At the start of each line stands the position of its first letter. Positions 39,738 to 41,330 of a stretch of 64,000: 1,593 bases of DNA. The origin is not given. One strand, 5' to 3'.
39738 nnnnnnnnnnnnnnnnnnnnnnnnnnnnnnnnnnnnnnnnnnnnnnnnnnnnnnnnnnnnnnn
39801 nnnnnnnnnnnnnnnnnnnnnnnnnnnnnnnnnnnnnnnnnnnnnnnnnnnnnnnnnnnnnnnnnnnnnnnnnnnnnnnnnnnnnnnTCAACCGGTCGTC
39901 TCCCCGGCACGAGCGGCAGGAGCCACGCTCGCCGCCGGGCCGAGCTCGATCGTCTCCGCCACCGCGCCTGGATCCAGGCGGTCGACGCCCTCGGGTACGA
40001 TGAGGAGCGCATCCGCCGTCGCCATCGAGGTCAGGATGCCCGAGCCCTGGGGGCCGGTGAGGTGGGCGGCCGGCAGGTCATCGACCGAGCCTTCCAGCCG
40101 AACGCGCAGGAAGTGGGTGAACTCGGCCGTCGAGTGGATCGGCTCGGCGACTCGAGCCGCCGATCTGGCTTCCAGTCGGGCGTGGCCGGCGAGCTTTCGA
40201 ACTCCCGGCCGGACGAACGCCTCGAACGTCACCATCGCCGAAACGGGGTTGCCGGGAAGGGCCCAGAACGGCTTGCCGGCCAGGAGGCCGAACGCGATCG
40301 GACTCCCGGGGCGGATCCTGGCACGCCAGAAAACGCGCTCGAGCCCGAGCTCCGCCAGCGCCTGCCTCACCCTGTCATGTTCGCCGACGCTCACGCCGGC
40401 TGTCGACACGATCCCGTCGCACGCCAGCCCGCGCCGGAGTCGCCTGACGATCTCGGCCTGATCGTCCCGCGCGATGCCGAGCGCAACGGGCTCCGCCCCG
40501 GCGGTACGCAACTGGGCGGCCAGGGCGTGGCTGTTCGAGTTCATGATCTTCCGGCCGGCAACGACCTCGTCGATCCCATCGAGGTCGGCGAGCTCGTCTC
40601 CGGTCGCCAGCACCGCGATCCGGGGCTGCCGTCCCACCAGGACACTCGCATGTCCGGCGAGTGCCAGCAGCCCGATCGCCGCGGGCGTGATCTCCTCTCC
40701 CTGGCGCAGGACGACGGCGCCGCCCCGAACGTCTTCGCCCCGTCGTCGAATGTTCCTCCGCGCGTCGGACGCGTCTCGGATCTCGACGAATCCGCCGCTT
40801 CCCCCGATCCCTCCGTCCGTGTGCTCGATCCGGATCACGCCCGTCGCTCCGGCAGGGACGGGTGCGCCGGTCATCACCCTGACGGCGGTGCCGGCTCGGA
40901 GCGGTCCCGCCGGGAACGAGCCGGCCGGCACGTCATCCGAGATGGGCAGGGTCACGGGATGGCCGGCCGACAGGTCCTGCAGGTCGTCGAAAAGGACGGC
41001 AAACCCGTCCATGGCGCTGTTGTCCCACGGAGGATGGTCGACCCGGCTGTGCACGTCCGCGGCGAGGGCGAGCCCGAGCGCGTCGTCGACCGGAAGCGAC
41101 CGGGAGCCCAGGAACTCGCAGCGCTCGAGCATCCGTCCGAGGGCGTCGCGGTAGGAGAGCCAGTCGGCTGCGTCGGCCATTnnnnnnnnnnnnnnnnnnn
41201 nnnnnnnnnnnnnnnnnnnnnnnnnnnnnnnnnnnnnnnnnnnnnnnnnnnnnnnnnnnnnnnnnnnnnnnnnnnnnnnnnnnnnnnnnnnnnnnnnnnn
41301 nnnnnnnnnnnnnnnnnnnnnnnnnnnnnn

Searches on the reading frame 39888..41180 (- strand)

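Call 79: search_protein_families(library=pfam, proteins=[window:39888-41180:-], max_evalue=0.00001)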
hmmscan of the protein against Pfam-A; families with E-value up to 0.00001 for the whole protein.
window:39888-41180:- (430 aa): 3 families
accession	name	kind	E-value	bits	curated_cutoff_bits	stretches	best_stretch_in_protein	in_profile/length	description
PF03453.22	MoeA_N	-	6.6e-41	140.1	30.8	1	9-176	2-160/160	MoeA N-terminal region (domain I and II)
PF00994.29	MoCF_biosynth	-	1.7e-27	96.4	26.6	1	189-328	1-143/144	Probable molybdopterin binding domain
PF03454.20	MoeA_C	-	1.9e-17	63.7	22.1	1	342-412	2-71/72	MoeA C-terminal region (domain IV)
